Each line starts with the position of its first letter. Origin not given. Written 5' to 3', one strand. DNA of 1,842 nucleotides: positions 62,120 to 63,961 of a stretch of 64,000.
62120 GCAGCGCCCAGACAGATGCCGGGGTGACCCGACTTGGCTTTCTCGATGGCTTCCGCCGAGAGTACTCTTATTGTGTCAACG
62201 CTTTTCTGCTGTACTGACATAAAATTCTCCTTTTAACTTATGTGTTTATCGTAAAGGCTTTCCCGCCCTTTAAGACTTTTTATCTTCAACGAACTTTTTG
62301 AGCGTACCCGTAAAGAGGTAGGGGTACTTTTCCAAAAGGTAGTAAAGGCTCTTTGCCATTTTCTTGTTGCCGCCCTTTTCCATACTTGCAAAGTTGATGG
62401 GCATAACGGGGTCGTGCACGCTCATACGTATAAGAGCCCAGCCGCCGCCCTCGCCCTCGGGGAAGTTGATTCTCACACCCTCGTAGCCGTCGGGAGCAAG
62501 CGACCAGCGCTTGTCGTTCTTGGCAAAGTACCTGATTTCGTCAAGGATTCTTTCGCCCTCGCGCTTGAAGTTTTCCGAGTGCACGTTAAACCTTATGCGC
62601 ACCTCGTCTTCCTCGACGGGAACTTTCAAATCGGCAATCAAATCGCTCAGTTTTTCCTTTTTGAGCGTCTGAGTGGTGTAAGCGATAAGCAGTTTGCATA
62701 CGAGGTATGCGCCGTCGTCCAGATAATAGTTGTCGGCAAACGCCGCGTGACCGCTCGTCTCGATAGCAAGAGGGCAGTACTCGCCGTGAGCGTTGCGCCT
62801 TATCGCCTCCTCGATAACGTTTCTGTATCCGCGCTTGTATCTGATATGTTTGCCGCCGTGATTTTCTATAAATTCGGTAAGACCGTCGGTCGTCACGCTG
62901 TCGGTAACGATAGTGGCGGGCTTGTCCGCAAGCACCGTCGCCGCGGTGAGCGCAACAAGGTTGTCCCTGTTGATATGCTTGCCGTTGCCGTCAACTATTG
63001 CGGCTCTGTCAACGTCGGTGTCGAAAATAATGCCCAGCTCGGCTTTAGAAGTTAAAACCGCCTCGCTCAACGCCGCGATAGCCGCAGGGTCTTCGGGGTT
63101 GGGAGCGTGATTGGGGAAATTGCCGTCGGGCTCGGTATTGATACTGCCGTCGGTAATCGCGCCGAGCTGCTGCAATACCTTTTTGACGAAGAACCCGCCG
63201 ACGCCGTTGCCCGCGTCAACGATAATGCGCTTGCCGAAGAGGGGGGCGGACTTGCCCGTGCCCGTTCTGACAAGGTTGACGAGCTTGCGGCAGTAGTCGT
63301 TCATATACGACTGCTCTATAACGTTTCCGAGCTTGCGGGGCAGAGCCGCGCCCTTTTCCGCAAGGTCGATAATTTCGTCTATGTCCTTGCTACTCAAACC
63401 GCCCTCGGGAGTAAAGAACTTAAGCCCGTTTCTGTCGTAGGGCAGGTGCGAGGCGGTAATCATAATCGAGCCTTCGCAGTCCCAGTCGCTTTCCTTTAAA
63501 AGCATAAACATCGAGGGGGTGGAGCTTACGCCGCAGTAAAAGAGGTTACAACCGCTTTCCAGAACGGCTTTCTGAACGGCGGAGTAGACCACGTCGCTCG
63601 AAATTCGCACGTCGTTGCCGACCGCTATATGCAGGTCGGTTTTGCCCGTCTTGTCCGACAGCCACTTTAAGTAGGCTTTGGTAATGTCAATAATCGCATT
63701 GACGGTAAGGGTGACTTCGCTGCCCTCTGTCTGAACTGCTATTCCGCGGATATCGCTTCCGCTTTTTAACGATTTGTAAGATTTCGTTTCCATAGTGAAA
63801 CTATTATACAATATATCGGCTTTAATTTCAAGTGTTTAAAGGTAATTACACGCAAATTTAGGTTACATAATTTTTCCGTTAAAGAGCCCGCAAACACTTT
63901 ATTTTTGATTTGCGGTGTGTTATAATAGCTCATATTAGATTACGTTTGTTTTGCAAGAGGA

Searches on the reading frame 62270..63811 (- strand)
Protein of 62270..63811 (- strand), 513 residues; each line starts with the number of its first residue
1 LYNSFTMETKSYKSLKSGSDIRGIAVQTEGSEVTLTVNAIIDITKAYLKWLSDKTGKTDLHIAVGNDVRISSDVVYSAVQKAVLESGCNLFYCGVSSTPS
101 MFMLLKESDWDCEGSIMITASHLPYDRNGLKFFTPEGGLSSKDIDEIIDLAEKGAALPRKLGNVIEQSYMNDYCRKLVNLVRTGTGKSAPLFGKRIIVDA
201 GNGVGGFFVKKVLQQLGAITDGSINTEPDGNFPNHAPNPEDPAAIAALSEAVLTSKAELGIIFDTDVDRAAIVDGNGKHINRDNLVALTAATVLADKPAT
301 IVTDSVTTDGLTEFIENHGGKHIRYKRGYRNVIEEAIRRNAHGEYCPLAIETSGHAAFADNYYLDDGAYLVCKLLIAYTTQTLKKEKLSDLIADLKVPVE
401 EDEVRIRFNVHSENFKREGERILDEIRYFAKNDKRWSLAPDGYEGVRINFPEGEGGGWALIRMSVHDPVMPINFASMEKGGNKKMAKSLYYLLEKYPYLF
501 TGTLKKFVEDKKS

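Call 91: search_protein_families(library=phrogs, proteins=[window:62270-63811:-], max_evalue=0.00001)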
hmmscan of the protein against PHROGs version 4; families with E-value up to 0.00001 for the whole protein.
window:62270-63811:- (513 aa): 1 family
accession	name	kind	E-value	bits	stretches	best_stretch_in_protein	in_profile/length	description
phrog_20109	-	unknown function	4.8e-33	115.4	1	35-376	23-374/489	-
